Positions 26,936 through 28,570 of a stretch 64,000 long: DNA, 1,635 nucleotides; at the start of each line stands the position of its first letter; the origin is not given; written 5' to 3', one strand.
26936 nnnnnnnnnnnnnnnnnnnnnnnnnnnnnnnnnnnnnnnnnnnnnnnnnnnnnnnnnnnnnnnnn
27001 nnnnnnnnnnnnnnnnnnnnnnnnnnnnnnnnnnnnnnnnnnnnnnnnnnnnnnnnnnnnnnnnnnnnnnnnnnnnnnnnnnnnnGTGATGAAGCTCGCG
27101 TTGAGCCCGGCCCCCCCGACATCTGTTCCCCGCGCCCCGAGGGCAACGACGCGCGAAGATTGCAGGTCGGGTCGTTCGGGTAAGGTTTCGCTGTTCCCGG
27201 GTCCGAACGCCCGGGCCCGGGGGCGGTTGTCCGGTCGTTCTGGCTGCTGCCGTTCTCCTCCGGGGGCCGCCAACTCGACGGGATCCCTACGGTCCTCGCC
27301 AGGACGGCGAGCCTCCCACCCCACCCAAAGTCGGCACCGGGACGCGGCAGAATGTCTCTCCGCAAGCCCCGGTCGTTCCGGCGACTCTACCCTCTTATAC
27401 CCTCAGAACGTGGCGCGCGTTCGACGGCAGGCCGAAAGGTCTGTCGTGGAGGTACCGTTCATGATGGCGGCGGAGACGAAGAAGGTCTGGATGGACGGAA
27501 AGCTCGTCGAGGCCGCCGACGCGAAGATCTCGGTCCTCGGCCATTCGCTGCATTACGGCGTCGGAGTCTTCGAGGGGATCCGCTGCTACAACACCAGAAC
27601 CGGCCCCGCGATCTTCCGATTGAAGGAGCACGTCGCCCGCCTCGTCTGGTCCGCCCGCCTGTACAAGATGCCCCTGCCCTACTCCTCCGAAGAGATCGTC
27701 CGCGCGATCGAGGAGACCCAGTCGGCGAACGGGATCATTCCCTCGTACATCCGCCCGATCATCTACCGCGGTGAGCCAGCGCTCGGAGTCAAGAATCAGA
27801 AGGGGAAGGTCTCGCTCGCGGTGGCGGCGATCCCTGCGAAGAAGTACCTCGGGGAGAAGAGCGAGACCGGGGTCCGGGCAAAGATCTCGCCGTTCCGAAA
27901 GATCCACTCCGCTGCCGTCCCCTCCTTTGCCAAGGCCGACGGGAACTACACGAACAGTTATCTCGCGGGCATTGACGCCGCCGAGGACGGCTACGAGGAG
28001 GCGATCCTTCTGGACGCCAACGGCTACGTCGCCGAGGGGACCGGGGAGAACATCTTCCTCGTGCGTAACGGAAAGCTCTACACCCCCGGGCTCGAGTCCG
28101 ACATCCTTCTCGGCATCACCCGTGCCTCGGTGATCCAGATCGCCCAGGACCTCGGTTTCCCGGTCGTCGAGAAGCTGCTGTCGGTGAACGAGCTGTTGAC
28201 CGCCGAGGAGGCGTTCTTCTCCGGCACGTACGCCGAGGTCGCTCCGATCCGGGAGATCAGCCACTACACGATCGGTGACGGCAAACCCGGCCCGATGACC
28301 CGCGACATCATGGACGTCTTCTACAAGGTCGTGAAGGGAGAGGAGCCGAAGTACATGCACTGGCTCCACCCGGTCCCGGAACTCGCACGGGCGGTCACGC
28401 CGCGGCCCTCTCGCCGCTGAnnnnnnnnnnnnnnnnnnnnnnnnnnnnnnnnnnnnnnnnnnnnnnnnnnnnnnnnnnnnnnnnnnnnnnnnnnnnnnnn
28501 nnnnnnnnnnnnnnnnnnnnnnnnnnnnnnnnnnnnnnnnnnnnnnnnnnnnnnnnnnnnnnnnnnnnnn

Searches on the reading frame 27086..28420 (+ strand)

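Call 32: search_protein_families(library=pfam, proteins=[window:27086-28420:+])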
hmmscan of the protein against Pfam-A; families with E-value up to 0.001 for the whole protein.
window:27086-28420:+ (444 aa): 1 family
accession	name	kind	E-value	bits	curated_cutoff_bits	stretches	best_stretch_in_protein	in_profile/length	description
PF01063.24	Aminotran_4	-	6.8e-52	177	28.5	1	160-391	1-223/223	Amino-transferase class IV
